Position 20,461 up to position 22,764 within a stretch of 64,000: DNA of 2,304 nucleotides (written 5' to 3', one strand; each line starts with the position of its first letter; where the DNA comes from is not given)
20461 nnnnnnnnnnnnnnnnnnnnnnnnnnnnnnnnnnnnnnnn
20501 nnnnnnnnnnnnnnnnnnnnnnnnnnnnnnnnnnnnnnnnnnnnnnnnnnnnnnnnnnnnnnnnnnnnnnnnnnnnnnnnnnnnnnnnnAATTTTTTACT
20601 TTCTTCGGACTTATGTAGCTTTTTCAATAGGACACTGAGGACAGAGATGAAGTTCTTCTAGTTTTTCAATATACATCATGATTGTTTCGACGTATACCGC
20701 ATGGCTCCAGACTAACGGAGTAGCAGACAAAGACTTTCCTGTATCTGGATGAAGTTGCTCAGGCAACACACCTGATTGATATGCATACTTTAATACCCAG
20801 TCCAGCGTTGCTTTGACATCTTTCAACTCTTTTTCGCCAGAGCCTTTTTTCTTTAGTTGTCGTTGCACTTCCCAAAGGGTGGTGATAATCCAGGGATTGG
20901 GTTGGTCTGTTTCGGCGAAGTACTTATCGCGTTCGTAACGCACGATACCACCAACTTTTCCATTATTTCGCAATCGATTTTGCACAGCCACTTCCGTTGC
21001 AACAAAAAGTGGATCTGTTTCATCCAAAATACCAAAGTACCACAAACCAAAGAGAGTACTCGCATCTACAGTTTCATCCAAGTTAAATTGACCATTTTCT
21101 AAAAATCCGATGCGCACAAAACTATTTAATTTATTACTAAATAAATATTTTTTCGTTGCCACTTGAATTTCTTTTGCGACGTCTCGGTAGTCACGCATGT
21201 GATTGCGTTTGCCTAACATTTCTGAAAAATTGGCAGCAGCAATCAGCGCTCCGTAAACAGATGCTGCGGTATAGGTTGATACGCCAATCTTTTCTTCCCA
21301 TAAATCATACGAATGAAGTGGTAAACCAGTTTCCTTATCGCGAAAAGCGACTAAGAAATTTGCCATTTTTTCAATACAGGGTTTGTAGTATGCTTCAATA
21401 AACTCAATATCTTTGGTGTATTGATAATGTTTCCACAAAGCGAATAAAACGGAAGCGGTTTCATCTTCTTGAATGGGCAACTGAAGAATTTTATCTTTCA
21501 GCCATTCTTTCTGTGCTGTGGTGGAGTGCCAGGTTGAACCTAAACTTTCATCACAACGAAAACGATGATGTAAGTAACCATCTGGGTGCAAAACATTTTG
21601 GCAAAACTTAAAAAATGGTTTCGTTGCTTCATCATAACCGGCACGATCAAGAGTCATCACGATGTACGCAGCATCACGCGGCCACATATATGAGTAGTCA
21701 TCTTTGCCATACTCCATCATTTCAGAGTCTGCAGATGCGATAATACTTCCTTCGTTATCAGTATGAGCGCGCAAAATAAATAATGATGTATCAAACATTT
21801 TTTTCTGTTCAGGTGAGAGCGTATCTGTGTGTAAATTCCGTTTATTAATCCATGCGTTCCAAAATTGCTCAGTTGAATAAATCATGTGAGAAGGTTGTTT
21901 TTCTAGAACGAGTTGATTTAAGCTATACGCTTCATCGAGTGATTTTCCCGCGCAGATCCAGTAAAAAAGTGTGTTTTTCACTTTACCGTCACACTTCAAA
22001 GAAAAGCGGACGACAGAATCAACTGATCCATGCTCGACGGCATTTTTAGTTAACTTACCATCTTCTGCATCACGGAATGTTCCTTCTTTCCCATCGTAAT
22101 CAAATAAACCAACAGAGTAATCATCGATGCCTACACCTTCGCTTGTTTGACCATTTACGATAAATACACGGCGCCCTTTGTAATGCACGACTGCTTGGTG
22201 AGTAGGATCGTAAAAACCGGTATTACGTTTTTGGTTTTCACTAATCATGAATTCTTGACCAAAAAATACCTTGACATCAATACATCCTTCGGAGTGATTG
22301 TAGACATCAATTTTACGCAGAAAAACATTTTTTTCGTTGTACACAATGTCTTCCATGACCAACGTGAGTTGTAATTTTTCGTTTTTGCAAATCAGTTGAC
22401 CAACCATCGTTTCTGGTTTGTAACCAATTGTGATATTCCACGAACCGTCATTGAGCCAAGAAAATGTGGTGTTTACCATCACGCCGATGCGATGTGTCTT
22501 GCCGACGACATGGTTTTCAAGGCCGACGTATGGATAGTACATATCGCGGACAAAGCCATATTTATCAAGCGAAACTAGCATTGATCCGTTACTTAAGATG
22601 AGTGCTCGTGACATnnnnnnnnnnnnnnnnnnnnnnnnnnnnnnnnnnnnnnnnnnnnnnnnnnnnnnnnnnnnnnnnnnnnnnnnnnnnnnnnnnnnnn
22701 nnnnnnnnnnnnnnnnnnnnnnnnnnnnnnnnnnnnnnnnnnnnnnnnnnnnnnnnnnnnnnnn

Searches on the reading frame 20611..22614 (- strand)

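Call 17: search_protein_families(library=ncbifam, proteins=[window:20611-22614:-], max_evalue=1e-10)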
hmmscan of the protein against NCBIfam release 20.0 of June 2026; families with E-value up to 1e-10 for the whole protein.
window:20611-22614:- (667 aa): 4 families
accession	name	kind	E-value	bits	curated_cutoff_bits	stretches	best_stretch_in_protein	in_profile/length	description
TIGR01577.1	oligosac_amyl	hypoth_equivalog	2.9e-105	353.2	820.7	1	12-647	1-612/616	oligosaccharide amylase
TIGR01535.1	glucan_glucosid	equivalog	1.3e-27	96.5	741.9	1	113-645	98-643/662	glucan 1,4-alpha-glucosidase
NF041084.1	trehalase_H1_Arch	equivalog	9.3e-20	70.7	820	1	170-645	106-567/570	alpha,alpha-trehalase TreH1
NF041085.1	trehalase_H2_Arch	equivalog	1.1e-17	63.7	1000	1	268-647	208-575/579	alpha,alpha-trehalase TreH2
